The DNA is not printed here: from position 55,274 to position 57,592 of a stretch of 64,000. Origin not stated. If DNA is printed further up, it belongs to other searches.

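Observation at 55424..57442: Sensor histidine kinase reads in-frame, without a stop codon, into a complete Fur-family regulator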

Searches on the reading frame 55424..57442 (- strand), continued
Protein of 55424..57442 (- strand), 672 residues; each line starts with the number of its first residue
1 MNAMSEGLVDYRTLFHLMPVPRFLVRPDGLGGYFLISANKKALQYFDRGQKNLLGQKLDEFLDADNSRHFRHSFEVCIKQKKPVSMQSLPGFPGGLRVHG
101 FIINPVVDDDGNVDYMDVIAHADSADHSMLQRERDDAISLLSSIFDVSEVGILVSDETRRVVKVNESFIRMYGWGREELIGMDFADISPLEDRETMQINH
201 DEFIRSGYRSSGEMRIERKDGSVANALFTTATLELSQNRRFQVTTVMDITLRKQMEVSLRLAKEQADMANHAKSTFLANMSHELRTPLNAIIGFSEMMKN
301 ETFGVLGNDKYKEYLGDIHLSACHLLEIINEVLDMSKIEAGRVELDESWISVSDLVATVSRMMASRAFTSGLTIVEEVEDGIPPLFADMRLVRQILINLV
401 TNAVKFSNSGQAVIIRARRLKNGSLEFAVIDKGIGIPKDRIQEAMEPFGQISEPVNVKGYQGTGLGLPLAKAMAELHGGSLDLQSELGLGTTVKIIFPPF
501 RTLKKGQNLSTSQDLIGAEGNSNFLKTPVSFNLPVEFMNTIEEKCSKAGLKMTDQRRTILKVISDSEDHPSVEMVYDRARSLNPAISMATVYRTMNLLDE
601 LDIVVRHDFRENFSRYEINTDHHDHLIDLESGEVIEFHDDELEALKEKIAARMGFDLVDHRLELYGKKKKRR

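Call 5: find_homologous_proteins(query=window:55424-57442:-, max_evalue=1e-10)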
Query window:55424-57442:- (672 aa): 8000 proteins with E <= 1e-10 among 8000 candidates; the best 120 are listed.
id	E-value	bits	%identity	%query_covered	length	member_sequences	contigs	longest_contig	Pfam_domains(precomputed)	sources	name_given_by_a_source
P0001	0.0e+0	1497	100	100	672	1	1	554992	PF08447.19,PF13426.14,PF13188.14,PF01475.26,PF08448.17,PF02518.32,PF00512.32,PF00989.32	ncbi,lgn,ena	-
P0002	3.2e-270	916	81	76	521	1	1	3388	PF08447.19,PF13426.14,PF13188.14,PF08448.17,PF02518.32,PF00512.32,PF00989.32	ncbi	-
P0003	3.2e-269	913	77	78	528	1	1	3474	PF08447.19,PF13426.14,PF13188.14,PF08448.17,PF02518.32,PF00512.32,PF00989.32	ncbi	-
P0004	4.8e-257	873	78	75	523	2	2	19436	PF08447.19,PF13426.14,PF13188.14,PF08448.17,PF02518.32,PF00512.32,PF00989.32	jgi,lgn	jgi:PAS domain S-box-containing protein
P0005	3.6e-248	843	75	74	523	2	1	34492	PF08447.19,PF13426.14,PF13188.14,PF08448.17,PF02518.32,PF00512.32,PF00989.32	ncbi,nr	ncbi:MAG: PAS domain-containing sensor histidine kinase [Alphaproteobacteria bacterium]|nr:PAS domai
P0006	5.4e-240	816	74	75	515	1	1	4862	PF08447.19,PF13426.14,PF13188.14,PF08448.17,PF02518.32,PF00512.32,PF00989.32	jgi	jgi:PAS domain S-box-containing protein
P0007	7.0e-229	780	71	74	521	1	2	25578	PF08447.19,PF13426.14,PF13188.14,PF08448.17,PF02518.32,PF00512.32,PF00989.32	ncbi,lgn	-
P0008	1.9e-224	765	68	75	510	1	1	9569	PF08447.19,PF13426.14,PF13188.14,PF08448.17,PF02518.32,PF00512.32,PF00989.32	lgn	-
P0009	1.3e-221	756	68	74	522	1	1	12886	PF08447.19,PF13426.14,PF13188.14,PF08448.17,PF02518.32,PF00512.32,PF00989.32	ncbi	-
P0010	4.5e-204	698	63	75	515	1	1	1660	PF08447.19,PF13426.14,PF13188.14,PF08448.17,PF02518.32,PF00512.32,PF00989.32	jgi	jgi:two-component system cell cycle sensor histidine kinase PleC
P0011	7.8e-203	694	63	73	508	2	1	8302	PF08447.19,PF13426.14,PF13188.14,PF08448.17,PF02518.32,PF00512.32,PF00989.32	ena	-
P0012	2.4e-201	689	63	73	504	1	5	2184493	PF08447.19,PF13426.14,PF13188.14,PF08448.17,PF02518.32,PF00512.32,PF00989.32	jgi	jgi:two-component system cell cycle sensor histidine kinase PleC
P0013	1.8e-200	686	61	75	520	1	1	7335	PF08447.19,PF13426.14,PF13188.14,PF08448.17,PF02518.32,PF00512.32,PF00989.32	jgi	jgi:two-component system cell cycle sensor histidine kinase PleC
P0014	4.1e-200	685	61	76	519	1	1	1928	PF08447.19,PF13426.14,PF13188.14,PF08448.17,PF02518.32,PF00512.32,PF00989.32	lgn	-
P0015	6.0e-200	684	64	74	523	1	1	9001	PF08447.19,PF13426.14,PF13188.14,PF08448.17,PF02518.32,PF00512.32,PF00989.32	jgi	jgi:PAS domain S-box-containing protein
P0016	7.5e-200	684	61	75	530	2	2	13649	PF08447.19,PF13426.14,PF13188.14,PF13581.13,PF08448.17,PF02518.32,PF00512.32,PF00989.32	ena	-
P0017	1.6e-199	683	62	74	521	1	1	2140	PF08447.19,PF13426.14,PF13188.14,PF08448.17,PF02518.32,PF00512.32,PF00989.32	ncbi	-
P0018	2.1e-199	682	60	76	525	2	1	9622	PF08447.19,PF13426.14,PF13188.14,PF08448.17,PF02518.32,PF00512.32,PF00989.32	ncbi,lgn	ncbi:MAG: PAS domain-containing sensor histidine kinase [Pseudobdellovibrionaceae bacterium]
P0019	2.1e-199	682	62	75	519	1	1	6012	PF08447.19,PF13426.14,PF13188.14,PF08448.17,PF02518.32,PF00512.32,PF00989.32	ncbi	-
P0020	2.5e-199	682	63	74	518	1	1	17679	PF08447.19,PF13426.14,PF13188.14,PF08448.17,PF02518.32,PF00512.32,PF00989.32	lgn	-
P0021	2.8e-199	682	61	74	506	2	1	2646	PF08447.19,PF13426.14,PF13188.14,PF08448.17,PF02518.32,PF00512.32,PF00989.32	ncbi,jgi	jgi:PAS domain S-box-containing protein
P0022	2.8e-199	682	62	76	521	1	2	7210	PF08447.19,PF13426.14,PF13188.14,PF08448.17,PF02518.32,PF00512.32,PF00989.32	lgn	-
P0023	3.3e-199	682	63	75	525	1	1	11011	PF08447.19,PF13426.14,PF13188.14,PF08448.17,PF02518.32,PF00512.32,PF00989.32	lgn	-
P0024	4.0e-199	681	64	74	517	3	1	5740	PF08447.19,PF13426.14,PF13188.14,PF08448.17,PF02518.32,PF00512.32,PF00989.32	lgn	-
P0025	5.2e-199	681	63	73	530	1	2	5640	PF08447.19,PF13426.14,PF13188.14,PF08448.17,PF02518.32,PF00512.32,PF00989.32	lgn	-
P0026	6.4e-199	681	59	75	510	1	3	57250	PF08447.19,PF13426.14,PF13188.14,PF08448.17,PF02518.32,PF00512.32,PF00989.32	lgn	-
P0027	7.4e-199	680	62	74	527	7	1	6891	PF08447.19,PF13426.14,PF13188.14,PF08448.17,PF02518.32,PF00512.32,PF00989.32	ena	-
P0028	8.1e-199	680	62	74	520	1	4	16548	PF08447.19,PF13426.14,PF13188.14,PF08448.17,PF02518.32,PF00512.32,PF00989.32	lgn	-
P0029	1.0e-198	680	63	74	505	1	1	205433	PF08447.19,PF13426.14,PF13188.14,PF08448.17,PF02518.32,PF00512.32,PF00989.32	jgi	jgi:two-component system cell cycle sensor histidine kinase PleC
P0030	2.4e-198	679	62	74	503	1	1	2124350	PF08447.19,PF13426.14,PF13188.14,PF08448.17,PF02518.32,PF00512.32,PF00989.32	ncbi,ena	-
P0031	3.0e-198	678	62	74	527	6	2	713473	PF08447.19,PF13426.14,PF13188.14,PF08448.17,PF02518.32,PF00512.32,PF00989.32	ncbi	ncbi:MAG: PAS domain-containing sensor histidine kinase [Micavibrio sp.]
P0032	5.7e-198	678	62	73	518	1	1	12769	PF08447.19,PF13426.14,PF13188.14,PF08448.17,PF02518.32,PF00512.32,PF00989.32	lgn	-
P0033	7.2e-198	677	64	74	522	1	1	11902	PF08447.19,PF13426.14,PF13188.14,PF08448.17,PF02518.32,PF00512.32,PF00989.32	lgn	-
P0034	8.1e-198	677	59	75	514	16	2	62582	PF08447.19,PF13426.14,PF13188.14,PF08448.17,PF02518.32,PF00512.32,PF00989.32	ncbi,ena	-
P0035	9.0e-198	677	61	74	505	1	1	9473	PF08447.19,PF13426.14,PF13188.14,PF08448.17,PF02518.32,PF00512.32,PF00989.32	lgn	-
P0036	9.0e-198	677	61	74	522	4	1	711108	PF08447.19,PF13426.14,PF13188.14,PF08448.17,PF02518.32,PF00512.32,PF00989.32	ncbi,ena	-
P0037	1.1e-197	677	63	73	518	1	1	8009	PF08447.19,PF13426.14,PF13188.14,PF13581.13,PF08448.17,PF02518.32,PF00512.32,PF00989.32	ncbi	-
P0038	1.2e-197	676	61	76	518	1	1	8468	PF08447.19,PF13426.14,PF13188.14,PF08448.17,PF02518.32,PF00512.32,PF00989.32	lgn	-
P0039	1.6e-197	676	63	74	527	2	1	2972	PF08447.19,PF13426.14,PF13188.14,PF08448.17,PF02518.32,PF00512.32,PF00989.32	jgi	-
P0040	1.7e-197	676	61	76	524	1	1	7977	PF08447.19,PF13426.14,PF13188.14,PF13581.13,PF08448.17,PF02518.32,PF00512.32,PF00989.32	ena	-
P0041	2.3e-197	676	61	74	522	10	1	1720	PF08447.19,PF13426.14,PF13188.14,PF08448.17,PF02518.32,PF00512.32,PF00989.32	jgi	-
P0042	2.3e-197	675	59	75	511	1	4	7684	PF08447.19,PF13426.14,PF13188.14,PF08448.17,PF02518.32,PF00512.32,PF00989.32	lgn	-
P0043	2.4e-197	675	62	75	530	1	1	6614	PF08447.19,PF13426.14,PF13188.14,PF08448.17,PF02518.32,PF00512.32,PF00989.32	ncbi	-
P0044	2.8e-197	675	61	75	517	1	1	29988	PF08447.19,PF13426.14,PF13188.14,PF08448.17,PF02518.32,PF00512.32,PF00989.32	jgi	jgi:two-component system cell cycle sensor histidine kinase PleC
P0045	4.3e-197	675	63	74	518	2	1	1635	PF08447.19,PF13426.14,PF13188.14,PF08448.17,PF02518.32,PF00512.32,PF00989.32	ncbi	ncbi:MAG TPA: PAS domain-containing sensor histidine kinase, partial [Micavibrio sp.]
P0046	4.9e-197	674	60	74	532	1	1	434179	PF08447.19,PF13426.14,PF13188.14,PF08448.17,PF02518.32,PF00512.32,PF00989.32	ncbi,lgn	-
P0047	4.9e-197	674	63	73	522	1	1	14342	PF08447.19,PF13426.14,PF13188.14,PF08448.17,PF02518.32,PF00512.32,PF00989.32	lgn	-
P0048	4.9e-197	674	62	72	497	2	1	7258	PF08447.19,PF13426.14,PF13188.14,PF08448.17,PF02518.32,PF00512.32,PF00989.32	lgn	-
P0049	5.4e-197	674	61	74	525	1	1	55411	PF08447.19,PF13426.14,PF13188.14,PF13581.13,PF08448.17,PF02518.32,PF00512.32,PF00989.32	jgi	jgi:PAS domain S-box-containing protein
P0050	5.7e-197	674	61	74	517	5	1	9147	PF08447.19,PF13426.14,PF13188.14,PF08448.17,PF02518.32,PF00512.32,PF00989.32,PF14598.13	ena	-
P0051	6.3e-197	674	59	75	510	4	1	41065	PF08447.19,PF13426.14,PF13188.14,PF08448.17,PF02518.32,PF00512.32,PF00989.32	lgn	-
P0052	8.0e-197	674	61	76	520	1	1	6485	PF08447.19,PF13426.14,PF13188.14,PF08448.17,PF02518.32,PF00512.32,PF00989.32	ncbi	-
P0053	8.1e-197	674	62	74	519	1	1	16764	PF08447.19,PF13426.14,PF13188.14,PF13581.13,PF08448.17,PF02518.32,PF00512.32,PF00989.32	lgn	-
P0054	8.3e-197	674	60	74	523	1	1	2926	PF08447.19,PF13426.14,PF13188.14,PF08448.17,PF02518.32,PF00512.32,PF00989.32,PF13589.13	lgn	-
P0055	8.5e-197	674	61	74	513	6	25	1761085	PF08447.19,PF13426.14,PF13188.14,PF08448.17,PF02518.32,PF00512.32,PF00989.32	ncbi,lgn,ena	-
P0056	8.8e-197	674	61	74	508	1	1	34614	PF08447.19,PF13426.14,PF13188.14,PF08448.17,PF02518.32,PF00512.32,PF00989.32,PF13589.13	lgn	-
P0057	9.5e-197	673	62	73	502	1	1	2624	PF08447.19,PF13426.14,PF13188.14,PF08448.17,PF02518.32,PF00512.32,PF00989.32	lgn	-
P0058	2.0e-196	672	63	73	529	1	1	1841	PF08447.19,PF13426.14,PF13188.14,PF08448.17,PF02518.32,PF00512.32,PF00989.32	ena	-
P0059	2.2e-196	672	61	74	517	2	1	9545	PF08447.19,PF13426.14,PF13188.14,PF08448.17,PF02518.32,PF00512.32,PF00989.32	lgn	-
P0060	2.2e-196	672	60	75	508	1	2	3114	PF08447.19,PF13426.14,PF13188.14,PF13581.13,PF08448.17,PF02518.32,PF00512.32,PF00989.32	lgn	-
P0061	2.5e-196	672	62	74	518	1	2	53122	PF08447.19,PF13426.14,PF13188.14,PF08448.17,PF02518.32,PF00512.32,PF00989.32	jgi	jgi:two-component system cell cycle sensor histidine kinase PleC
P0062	2.7e-196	672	61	74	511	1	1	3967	PF08447.19,PF13426.14,PF13188.14,PF08448.17,PF02518.32,PF00512.32,PF00989.32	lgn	-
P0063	2.8e-196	672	61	74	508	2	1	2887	PF08447.19,PF13426.14,PF13188.14,PF08448.17,PF02518.32,PF00512.32,PF00989.32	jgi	-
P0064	2.9e-196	672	61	75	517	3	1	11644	PF08447.19,PF13426.14,PF13188.14,PF08448.17,PF02518.32,PF00512.32,PF00989.32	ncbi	-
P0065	4.1e-196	671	60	74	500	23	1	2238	PF13426.14,PF13188.14,PF08448.17,PF02518.32,PF00512.32,PF00989.32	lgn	-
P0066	5.4e-196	671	60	75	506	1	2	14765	PF08447.19,PF13426.14,PF13188.14,PF08448.17,PF02518.32,PF00512.32,PF00989.32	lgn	-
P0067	5.5e-196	671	63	74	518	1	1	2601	PF08447.19,PF13426.14,PF13188.14,PF08448.17,PF02518.32,PF00512.32,PF00989.32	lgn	-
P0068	5.6e-196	671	61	75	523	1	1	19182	PF08447.19,PF13426.14,PF13188.14,PF08448.17,PF02518.32,PF00512.32,PF00989.32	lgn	-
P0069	6.0e-196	671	61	74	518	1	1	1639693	PF08447.19,PF13426.14,PF13188.14,PF08448.17,PF02518.32,PF00512.32,PF00989.32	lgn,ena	-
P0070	8.1e-196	670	61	74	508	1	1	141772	PF08447.19,PF13426.14,PF13188.14,PF08448.17,PF02518.32,PF00512.32,PF00989.32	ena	-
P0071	8.6e-196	670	61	74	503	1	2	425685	PF08447.19,PF13426.14,PF13188.14,PF08448.17,PF02518.32,PF00512.32,PF00989.32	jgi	jgi:two-component system cell cycle sensor histidine kinase PleC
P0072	8.8e-196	670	58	75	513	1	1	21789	PF08447.19,PF13426.14,PF13188.14,PF24820.2,PF08448.17,PF02518.32,PF00512.32,PF00989.32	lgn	-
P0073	1.4e-195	670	60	75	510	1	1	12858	PF08447.19,PF13426.14,PF13188.14,PF08448.17,PF02518.32,PF00512.32,PF00989.32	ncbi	ncbi:MAG: PAS domain-containing sensor histidine kinase [Alphaproteobacteria bacterium]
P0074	1.4e-195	670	60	74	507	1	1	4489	PF08447.19,PF13426.14,PF13188.14,PF08448.17,PF02518.32,PF00512.32,PF00989.32,PF13589.13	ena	-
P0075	1.6e-195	669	62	73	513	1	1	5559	PF08447.19,PF13426.14,PF13188.14,PF24820.2,PF08448.17,PF02518.32,PF00512.32,PF00989.32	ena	-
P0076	1.8e-195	669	58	77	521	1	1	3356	PF08447.19,PF13426.14,PF13188.14,PF08448.17,PF02518.32,PF00512.32,PF00989.32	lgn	-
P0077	2.7e-195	669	64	74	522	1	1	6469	PF08447.19,PF13426.14,PF13188.14,PF13581.13,PF08448.17,PF02518.32,PF00512.32,PF00989.32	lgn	-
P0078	4.0e-195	668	60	74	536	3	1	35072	PF08447.19,PF13426.14,PF13188.14,PF08448.17,PF02518.32,PF00512.32,PF00989.32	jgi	jgi:PAS domain S-box-containing protein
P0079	4.2e-195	668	61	74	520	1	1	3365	PF08447.19,PF13426.14,PF13188.14,PF13581.13,PF08448.17,PF02518.32,PF00512.32,PF00989.32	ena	-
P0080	6.6e-195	667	62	73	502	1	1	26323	PF08447.19,PF13426.14,PF13188.14,PF08448.17,PF02518.32,PF00512.32,PF00989.32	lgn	-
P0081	7.1e-195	667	61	74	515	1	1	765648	PF08447.19,PF13426.14,PF13188.14,PF08448.17,PF02518.32,PF00512.32,PF00989.32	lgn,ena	-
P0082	1.2e-194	667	59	77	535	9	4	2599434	PF08447.19,PF13426.14,PF13188.14,PF08448.17,PF02518.32,PF00512.32,PF00989.32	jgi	jgi:two-component system cell cycle sensor histidine kinase PleC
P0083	1.2e-194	667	59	76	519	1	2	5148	PF08447.19,PF13426.14,PF13188.14,PF08448.17,PF02518.32,PF00512.32,PF00989.32,PF13589.13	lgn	-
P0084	1.2e-194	666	60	74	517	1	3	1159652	PF08447.19,PF13426.14,PF13188.14,PF08448.17,PF02518.32,PF00512.32,PF00989.32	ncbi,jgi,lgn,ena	ncbi:MAG: PAS domain S-box protein [Micavibrio sp.]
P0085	1.3e-194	666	62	76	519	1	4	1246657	PF08447.19,PF13426.14,PF13188.14,PF08448.17,PF02518.32,PF00512.32,PF00989.32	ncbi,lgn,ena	-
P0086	1.3e-194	666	59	75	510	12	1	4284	PF08447.19,PF13426.14,PF13188.14,PF08448.17,PF02518.32,PF00512.32,PF00989.32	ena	-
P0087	1.3e-194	666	61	74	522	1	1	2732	PF08447.19,PF13426.14,PF13188.14,PF08448.17,PF02518.32,PF00512.32,PF00989.32,PF14598.13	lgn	-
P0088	1.4e-194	666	59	74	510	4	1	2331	PF08447.19,PF13426.14,PF13188.14,PF08448.17,PF02518.32,PF00512.32,PF00989.32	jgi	jgi:PAS domain S-box-containing protein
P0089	1.4e-194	666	60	75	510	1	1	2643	PF08447.19,PF13426.14,PF13188.14,PF08448.17,PF02518.32,PF00512.32,PF00989.32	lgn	-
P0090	1.6e-194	666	62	74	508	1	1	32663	PF08447.19,PF13426.14,PF13188.14,PF08448.17,PF02518.32,PF00512.32,PF00989.32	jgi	jgi:two-component system, cell cycle sensor histidine kinase PleC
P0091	1.9e-194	666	60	74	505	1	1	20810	PF08447.19,PF13426.14,PF13188.14,PF13581.13,PF08448.17,PF02518.32,PF00512.32,PF00989.32,PF13589.13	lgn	-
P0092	2.2e-194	666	63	74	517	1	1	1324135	PF08447.19,PF13426.14,PF13188.14,PF13581.13,PF08448.17,PF02518.32,PF00512.32,PF00989.32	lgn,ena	-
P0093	2.3e-194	666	60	75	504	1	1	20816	PF08447.19,PF13426.14,PF13188.14,PF08448.17,PF02518.32,PF00512.32,PF00989.32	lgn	-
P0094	2.8e-194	665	63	73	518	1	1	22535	PF08447.19,PF13426.14,PF13188.14,PF08448.17,PF02518.32,PF00512.32,PF00989.32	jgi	-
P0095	2.9e-194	665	60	76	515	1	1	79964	PF08447.19,PF13426.14,PF13188.14,PF08448.17,PF02518.32,PF00512.32,PF00989.32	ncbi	-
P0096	3.5e-194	665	60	75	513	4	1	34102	PF08447.19,PF13426.14,PF13188.14,PF08448.17,PF02518.32,PF00512.32,PF00989.32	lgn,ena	-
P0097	3.5e-194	665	63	74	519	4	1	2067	PF08447.19,PF13426.14,PF13188.14,PF08448.17,PF02518.32,PF00512.32,PF00989.32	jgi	jgi:two-component system, cell cycle sensor histidine kinase PleC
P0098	3.6e-194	665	59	75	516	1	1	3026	PF08447.19,PF13426.14,PF13188.14,PF08448.17,PF02518.32,PF00512.32,PF00989.32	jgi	jgi:two-component system cell cycle sensor histidine kinase PleC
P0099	3.7e-194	665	62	74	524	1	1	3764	PF08447.19,PF13426.14,PF13188.14,PF08448.17,PF02518.32,PF00512.32,PF00989.32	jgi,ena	-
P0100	4.1e-194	665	60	75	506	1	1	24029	PF08447.19,PF13426.14,PF13188.14,PF08448.17,PF02518.32,PF00512.32,PF00989.32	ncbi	-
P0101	4.7e-194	665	61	76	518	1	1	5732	PF08447.19,PF13426.14,PF13188.14,PF13581.13,PF08448.17,PF02518.32,PF00512.32,PF00989.32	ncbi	-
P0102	5.2e-194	664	59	75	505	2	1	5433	PF08447.19,PF13426.14,PF13188.14,PF08448.17,PF02518.32,PF00512.32,PF00989.32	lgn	-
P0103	5.8e-194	664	60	74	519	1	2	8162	PF08447.19,PF13426.14,PF13188.14,PF08448.17,PF02518.32,PF00512.32,PF00989.32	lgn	-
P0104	7.7e-194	664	62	74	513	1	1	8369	PF08447.19,PF13426.14,PF13188.14,PF12860.14,PF08448.17,PF02518.32,PF00512.32,PF00989.32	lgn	-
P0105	8.3e-194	664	61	75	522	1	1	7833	PF08447.19,PF13426.14,PF13188.14,PF08448.17,PF02518.32,PF00512.32,PF00989.32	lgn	-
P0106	8.5e-194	664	61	72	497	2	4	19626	PF08447.19,PF13426.14,PF13188.14,PF08448.17,PF02518.32,PF00512.32,PF00989.32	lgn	-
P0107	9.4e-194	664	62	74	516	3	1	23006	PF08447.19,PF13426.14,PF13188.14,PF08448.17,PF02518.32,PF00512.32,PF00989.32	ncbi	-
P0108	9.5e-194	664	61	76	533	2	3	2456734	PF08447.19,PF13426.14,PF13188.14,PF08448.17,PF02518.32,PF00512.32,PF00989.32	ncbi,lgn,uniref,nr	ncbi:MAG: PAS domain S-box protein [Micavibrio aeruginosavorus]|uniref:histidine kinase n=1 Tax=Mica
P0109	1.0e-193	663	61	74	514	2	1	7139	PF08447.19,PF13426.14,PF13188.14,PF08448.17,PF02518.32,PF00512.32,PF00989.32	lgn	-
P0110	1.1e-193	663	62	74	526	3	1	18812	PF08447.19,PF13426.14,PF13188.14,PF08448.17,PF02518.32,PF00512.32,PF00989.32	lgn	-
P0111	1.5e-193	663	61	74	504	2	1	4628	PF08447.19,PF13426.14,PF13188.14,PF08448.17,PF02518.32,PF00512.32,PF00989.32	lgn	-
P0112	1.6e-193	663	61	75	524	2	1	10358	PF08447.19,PF13426.14,PF13188.14,PF08448.17,PF02518.32,PF00512.32,PF00989.32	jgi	jgi:PAS domain S-box-containing protein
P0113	1.6e-193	663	60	73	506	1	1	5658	PF08447.19,PF13426.14,PF13188.14,PF08448.17,PF02518.32,PF00512.32,PF00989.32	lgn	-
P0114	1.7e-193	663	58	75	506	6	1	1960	PF08447.19,PF13426.14,PF13188.14,PF08448.17,PF02518.32,PF00512.32,PF00989.32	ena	-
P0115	1.8e-193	663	61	75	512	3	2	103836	PF08447.19,PF13426.14,PF13188.14,PF08448.17,PF02518.32,PF00512.32,PF00989.32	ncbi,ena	-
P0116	1.8e-193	663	60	75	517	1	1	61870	PF08447.19,PF13426.14,PF13188.14,PF08448.17,PF02518.32,PF00512.32,PF00989.32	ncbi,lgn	-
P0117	2.0e-193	662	59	75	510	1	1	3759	PF08447.19,PF13426.14,PF13188.14,PF08448.17,PF02518.32,PF00512.32,PF00989.32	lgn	-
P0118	2.2e-193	662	61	74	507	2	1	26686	PF08447.19,PF13426.14,PF13188.14,PF08448.17,PF02518.32,PF00512.32,PF00989.32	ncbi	-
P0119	2.6e-193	662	61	74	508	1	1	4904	PF08447.19,PF13426.14,PF13188.14,PF08448.17,PF02518.32,PF00512.32,PF00989.32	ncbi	-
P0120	2.8e-193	662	58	75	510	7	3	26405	PF08447.19,PF13426.14,PF13188.14,PF08448.17,PF02518.32,PF00512.32,PF00989.32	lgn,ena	-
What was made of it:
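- On PleC / DivJ / PdhS cell-cycle kinases: The JGI 'PleC' labels on relatives are automatic names (call 5).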

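Call 6: find_encoding_contigs(protein=P0004, flank=4000, max_places=3)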
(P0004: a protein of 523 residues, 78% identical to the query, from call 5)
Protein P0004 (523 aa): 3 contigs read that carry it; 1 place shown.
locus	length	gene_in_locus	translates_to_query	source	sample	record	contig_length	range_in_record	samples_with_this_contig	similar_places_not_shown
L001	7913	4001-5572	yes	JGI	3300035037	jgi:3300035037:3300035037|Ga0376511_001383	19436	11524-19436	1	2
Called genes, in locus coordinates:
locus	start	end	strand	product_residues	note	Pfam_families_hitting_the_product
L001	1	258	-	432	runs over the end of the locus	PF01053:Cys_Met_Meta_PP, PF01041:DegT_DnrJ_EryC1 (faint)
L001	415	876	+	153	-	PF00572:Ribosomal_L13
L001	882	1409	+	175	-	PF00380:Ribosomal_S9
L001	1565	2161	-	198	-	-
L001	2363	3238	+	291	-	PF00990:GGDEF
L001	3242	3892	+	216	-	PF14681:UPRTase, PF00156:Pribosyltran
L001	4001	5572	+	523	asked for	PF00989:PAS, PF08448:PAS_4 (weak), PF13188:PAS_8, PF13426:PAS_9, PF08447:PAS_3, PF00512:HisKA, PF02518:HATPase_c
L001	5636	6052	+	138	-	PF01475:FUR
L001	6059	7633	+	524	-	PF00009:GTP_EFTU, PF22042:EF-G_D2, PF03144:GTP_EFTU_D2, PF16658:RF3_C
